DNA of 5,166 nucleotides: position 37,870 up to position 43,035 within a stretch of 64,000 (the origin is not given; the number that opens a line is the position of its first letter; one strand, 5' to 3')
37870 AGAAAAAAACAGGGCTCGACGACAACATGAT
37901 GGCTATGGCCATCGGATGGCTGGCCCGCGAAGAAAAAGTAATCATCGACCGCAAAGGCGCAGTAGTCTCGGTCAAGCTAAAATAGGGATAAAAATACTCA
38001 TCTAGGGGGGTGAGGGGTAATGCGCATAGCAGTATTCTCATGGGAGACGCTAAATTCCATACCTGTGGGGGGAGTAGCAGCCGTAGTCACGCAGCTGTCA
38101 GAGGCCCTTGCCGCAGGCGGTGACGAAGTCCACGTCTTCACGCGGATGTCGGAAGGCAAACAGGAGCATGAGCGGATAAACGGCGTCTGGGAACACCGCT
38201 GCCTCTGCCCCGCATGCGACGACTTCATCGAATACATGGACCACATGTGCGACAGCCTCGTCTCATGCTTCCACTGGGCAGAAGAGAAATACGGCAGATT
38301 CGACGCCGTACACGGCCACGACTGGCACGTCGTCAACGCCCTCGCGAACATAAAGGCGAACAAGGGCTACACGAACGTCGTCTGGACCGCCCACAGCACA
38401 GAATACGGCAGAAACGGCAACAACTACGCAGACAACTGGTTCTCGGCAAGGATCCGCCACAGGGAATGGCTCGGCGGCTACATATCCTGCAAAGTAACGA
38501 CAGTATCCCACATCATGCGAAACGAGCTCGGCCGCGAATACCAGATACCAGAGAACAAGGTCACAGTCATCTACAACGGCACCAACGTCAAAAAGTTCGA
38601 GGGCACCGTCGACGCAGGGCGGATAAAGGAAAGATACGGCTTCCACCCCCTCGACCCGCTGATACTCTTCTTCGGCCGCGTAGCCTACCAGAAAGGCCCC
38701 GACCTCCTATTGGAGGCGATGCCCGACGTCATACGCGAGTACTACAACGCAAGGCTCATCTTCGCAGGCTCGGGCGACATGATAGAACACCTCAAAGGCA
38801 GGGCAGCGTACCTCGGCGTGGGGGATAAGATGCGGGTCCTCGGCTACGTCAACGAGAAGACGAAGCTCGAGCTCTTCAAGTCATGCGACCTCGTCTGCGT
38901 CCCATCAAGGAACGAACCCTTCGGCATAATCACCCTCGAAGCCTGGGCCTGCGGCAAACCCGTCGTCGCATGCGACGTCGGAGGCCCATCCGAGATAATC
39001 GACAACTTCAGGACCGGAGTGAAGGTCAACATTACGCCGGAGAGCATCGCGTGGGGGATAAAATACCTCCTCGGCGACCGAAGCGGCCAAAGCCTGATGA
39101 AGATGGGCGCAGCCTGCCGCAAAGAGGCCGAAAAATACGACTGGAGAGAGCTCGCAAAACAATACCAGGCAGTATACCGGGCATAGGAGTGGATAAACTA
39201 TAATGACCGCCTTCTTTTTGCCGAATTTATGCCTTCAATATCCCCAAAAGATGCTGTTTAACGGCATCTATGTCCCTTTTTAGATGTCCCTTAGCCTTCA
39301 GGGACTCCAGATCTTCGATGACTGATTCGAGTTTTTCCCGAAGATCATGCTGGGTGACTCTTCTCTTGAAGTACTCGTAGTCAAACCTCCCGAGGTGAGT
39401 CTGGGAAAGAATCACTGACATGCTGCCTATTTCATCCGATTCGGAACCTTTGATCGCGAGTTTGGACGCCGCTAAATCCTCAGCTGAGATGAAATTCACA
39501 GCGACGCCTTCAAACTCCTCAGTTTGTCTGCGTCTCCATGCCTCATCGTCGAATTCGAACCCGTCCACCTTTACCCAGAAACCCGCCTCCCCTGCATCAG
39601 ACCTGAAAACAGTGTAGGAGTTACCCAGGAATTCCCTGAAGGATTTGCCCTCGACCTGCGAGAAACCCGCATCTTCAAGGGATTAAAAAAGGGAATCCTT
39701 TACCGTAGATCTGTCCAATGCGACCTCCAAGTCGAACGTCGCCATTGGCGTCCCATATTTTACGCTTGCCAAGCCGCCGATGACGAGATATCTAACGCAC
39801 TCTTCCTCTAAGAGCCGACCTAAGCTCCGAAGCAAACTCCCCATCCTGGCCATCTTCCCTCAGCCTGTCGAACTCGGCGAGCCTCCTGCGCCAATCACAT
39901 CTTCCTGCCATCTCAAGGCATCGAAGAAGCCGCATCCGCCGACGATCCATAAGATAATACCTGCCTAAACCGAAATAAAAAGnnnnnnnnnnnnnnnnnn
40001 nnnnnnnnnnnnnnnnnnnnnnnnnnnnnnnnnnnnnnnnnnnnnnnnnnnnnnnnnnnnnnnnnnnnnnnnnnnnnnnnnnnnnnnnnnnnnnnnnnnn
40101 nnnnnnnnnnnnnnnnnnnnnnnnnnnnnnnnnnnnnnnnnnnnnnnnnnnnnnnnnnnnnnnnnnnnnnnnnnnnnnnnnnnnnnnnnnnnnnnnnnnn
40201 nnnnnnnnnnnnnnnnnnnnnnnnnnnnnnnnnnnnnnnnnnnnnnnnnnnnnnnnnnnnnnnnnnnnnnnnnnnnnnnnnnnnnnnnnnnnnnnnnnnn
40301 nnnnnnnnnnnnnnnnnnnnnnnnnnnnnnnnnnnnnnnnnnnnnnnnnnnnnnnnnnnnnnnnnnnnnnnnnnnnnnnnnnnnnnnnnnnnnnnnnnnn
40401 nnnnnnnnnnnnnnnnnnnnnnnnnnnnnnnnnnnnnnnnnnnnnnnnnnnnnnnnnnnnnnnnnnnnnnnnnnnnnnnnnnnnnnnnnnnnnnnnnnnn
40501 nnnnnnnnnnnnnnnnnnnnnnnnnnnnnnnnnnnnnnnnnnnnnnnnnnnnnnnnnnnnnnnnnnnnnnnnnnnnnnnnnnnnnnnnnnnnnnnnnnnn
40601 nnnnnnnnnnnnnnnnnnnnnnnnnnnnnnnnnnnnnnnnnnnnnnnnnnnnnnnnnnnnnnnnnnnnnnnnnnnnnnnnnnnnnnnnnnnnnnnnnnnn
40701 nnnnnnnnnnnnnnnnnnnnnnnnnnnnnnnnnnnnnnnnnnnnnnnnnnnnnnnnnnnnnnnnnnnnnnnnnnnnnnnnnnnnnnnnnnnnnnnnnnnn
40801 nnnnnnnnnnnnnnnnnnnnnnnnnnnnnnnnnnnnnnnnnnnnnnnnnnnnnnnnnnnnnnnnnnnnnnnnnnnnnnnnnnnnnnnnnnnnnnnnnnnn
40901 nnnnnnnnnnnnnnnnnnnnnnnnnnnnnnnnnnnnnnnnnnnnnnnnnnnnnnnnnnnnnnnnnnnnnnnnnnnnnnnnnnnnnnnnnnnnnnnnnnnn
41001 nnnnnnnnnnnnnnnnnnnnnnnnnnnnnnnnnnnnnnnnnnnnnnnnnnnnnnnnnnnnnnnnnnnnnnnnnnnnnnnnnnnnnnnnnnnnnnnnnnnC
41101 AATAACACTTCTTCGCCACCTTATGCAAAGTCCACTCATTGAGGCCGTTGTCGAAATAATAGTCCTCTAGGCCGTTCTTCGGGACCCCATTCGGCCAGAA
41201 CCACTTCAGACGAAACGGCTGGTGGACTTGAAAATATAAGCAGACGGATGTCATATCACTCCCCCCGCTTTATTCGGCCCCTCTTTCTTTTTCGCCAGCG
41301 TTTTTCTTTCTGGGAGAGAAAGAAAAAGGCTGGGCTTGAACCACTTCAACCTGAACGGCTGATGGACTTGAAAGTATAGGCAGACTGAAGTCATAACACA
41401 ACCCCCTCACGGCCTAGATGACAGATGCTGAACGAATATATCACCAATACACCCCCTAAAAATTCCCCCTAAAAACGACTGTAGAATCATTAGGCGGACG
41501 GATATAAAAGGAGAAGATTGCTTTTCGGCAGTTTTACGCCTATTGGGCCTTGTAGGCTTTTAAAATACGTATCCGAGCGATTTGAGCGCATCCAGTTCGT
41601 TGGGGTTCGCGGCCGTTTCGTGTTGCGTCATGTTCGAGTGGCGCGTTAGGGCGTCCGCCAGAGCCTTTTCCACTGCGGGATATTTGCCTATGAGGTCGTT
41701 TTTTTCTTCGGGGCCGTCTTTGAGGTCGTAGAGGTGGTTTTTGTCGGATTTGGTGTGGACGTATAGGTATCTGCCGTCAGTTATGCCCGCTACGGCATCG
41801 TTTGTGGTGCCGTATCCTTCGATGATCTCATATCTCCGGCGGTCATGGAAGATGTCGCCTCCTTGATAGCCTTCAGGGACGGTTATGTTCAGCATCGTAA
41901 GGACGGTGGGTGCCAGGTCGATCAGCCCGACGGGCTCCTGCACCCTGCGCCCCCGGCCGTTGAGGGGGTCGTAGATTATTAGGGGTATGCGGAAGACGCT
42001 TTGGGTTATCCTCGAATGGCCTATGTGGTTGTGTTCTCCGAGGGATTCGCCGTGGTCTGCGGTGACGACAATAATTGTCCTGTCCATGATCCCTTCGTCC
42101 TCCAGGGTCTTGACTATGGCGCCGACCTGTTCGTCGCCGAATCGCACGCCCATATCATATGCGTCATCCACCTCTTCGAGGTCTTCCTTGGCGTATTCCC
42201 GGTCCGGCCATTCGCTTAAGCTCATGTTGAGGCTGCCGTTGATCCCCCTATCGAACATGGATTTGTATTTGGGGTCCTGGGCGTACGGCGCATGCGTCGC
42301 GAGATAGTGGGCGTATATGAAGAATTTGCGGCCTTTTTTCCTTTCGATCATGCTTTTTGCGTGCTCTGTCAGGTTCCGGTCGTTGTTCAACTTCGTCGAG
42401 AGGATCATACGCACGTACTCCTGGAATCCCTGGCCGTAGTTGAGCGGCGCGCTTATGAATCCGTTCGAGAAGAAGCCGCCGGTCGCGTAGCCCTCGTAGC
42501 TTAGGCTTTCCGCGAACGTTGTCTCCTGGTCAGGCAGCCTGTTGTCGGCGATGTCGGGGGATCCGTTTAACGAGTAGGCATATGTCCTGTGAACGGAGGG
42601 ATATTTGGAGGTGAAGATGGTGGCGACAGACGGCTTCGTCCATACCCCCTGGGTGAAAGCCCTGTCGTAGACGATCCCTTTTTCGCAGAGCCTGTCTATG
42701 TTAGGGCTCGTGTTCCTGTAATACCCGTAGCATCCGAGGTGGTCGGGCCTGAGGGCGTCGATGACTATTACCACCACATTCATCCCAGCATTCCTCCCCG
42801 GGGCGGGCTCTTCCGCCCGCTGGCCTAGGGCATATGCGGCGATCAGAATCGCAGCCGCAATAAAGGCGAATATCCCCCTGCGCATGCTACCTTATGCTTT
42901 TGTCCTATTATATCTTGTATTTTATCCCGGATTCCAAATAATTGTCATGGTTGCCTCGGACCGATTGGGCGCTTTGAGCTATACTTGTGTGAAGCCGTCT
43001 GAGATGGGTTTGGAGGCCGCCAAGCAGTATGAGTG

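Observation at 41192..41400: Upstream ORF that duplicates the first 19 codons of the GH57 gene, differs only synonymously, and ends in an ATGA overlap with the real start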

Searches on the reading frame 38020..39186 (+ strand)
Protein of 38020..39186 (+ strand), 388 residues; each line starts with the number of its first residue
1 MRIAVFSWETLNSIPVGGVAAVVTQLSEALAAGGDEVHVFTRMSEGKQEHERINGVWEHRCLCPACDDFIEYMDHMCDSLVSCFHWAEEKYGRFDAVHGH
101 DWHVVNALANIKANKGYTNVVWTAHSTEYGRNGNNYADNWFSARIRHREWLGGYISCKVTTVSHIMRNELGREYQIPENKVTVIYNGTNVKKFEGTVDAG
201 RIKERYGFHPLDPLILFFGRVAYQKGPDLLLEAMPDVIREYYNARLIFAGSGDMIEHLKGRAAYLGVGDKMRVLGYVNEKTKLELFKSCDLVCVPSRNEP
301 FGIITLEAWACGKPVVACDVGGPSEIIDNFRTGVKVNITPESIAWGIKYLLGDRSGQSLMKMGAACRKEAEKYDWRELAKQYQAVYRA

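Call 5: search_protein_families(library=pfam, proteins=[window:38020-39186:+])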
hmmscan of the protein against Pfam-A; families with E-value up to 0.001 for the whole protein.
window:38020-39186:+ (388 aa): 6 families
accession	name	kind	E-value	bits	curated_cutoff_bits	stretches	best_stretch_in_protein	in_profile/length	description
PF00534.26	Glycos_transf_1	-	6e-39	133.8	26.4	1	203-367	6-170/172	Glycosyl transferases group 1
PF13692.12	Glyco_trans_1_4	-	9.5e-33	113.9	27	1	213-353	2-142/142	Glycosyl transferases group 1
PF13439.12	Glyco_transf_4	-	4.9e-24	85.7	28.5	1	16-191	1-169/170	Glycosyltransferase Family 4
PF08323.17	Glyco_transf_5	-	3.6e-16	60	22.7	2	85-174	120-228/239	Starch synthase catalytic domain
PF13579.12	Glyco_trans_4_4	-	1.5e-15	58.3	29.7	1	17-187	1-158/158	Glycosyl transferase 4-like domain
PF20706.3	GT4-conflict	-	9.6e-11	41.7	26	1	212-328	197-321/385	Family 4 Glycosyltransferase in conflict systems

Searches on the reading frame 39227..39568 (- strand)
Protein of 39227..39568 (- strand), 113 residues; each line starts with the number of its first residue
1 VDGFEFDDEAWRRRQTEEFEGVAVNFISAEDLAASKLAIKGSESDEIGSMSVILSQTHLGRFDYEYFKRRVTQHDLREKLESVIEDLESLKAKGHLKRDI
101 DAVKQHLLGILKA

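Call 5: search_protein_families(library=pfam, proteins=[window:39227-39568:-])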
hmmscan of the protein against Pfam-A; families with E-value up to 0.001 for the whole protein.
window:39227-39568:- (113 aa): 0 families

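Call 66: search_protein_families(library=ncbifam, proteins=[window:39227-39568:-], max_evalue=1)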
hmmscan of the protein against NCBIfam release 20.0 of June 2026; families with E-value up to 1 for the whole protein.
window:39227-39568:- (113 aa): 0 families

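Call 67: search_protein_families(library=pfam, proteins=[window:39227-39568:-], max_evalue=1)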
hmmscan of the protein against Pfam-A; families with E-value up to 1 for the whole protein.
window:39227-39568:- (113 aa): 2 families
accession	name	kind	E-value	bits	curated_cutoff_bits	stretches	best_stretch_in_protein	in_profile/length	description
PF05298.16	Bombinin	-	0.09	12.9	21.4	1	63-91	67-95/141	Bombinin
PF18933.6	PsbP_2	-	0.19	12.2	27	1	9-104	60-130/184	PsbP-like protein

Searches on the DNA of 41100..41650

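Call 40: search_rna_families(source=window, start=41100, end=41650, threshold=evalue, max_evalue=10)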
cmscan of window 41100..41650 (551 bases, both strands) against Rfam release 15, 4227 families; matches with E-value up to 10: 5.
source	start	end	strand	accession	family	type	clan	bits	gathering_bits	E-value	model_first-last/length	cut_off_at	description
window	41290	41341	+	RF03834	mir-3173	Gene; miRNA;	-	16.4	84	4.9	1-80/80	no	mir-3173 microRNA precursor family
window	41297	41329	+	RF02444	SpR10_sRNA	Gene; sRNA;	-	16.3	50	0.81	1-47/47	no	Streptococcus sRNA SpR10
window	41295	41333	+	RF03491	mir-3146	Gene; miRNA;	-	15.7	96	5.7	1-79/79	no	mir-3146 microRNA precursor family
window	41275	41316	-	RF01100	PK-BYV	Cis-reg;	-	15.2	50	1.8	1-40/40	no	3'-terminal pseudoknot in BYV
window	41274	41333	-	RF00830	mir-74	Gene; miRNA;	CL00090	14.1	57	5.7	1-80/80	no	mir-74 microRNA precursor family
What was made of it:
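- On Known cis-regulatory RNA family (Rfam 15): The best hits score 14-16 bits against thresholds of 50-96 (call 40).
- Tried and rejected: Rfam scan: nothing (call 40).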

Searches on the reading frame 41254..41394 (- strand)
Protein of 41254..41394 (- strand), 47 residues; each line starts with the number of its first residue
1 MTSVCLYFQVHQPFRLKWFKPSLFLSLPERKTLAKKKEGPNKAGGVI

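Call 21: find_homologous_proteins(query=window:41254-41394:-, max_evalue=1)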
Query window:41254-41394:- (47 aa): 1 proteins with E <= 1 among 1 candidates.
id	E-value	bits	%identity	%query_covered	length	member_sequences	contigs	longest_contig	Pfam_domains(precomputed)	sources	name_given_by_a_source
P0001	6.5e-4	37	90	45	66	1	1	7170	-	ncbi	ncbi:MAG: alpha-amylase, partial [Candidatus Altiarchaeota archaeon]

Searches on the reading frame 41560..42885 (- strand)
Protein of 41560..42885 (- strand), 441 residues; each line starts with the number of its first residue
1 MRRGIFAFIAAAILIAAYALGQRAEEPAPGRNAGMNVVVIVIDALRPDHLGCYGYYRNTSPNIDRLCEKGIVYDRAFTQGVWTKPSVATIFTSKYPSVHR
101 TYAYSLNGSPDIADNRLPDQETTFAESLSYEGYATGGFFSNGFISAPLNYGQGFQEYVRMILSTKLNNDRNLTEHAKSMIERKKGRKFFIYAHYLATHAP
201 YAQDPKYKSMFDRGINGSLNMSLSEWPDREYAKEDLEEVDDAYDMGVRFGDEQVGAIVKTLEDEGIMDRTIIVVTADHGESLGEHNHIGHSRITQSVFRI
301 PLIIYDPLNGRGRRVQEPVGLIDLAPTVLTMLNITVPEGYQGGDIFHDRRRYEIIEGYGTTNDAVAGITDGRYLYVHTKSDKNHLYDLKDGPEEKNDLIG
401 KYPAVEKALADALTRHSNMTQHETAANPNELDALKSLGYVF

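Call 5: search_protein_families(library=pfam, proteins=[window:41560-42885:-])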
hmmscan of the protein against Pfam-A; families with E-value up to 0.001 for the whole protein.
window:41560-42885:- (441 aa): 4 families
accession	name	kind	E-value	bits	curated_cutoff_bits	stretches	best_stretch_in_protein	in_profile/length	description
PF00884.28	Sulfatase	-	5.6e-48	164.2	25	1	36-333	2-300/301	Sulfatase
PF01663.27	Phosphodiest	-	1.1e-09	38.8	23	1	37-279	1-220/342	Type I phosphodiesterase / nucleotide pyrophosphatase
PF16347.10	SGSH_C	-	3.3e-07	31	29.3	1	283-415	1-150/154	N-sulphoglucosamine sulphohydrolase, C-terminal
PF02995.22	DUF229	-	0.00013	21.2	25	1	246-287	309-350/496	Protein of unknown function (DUF229)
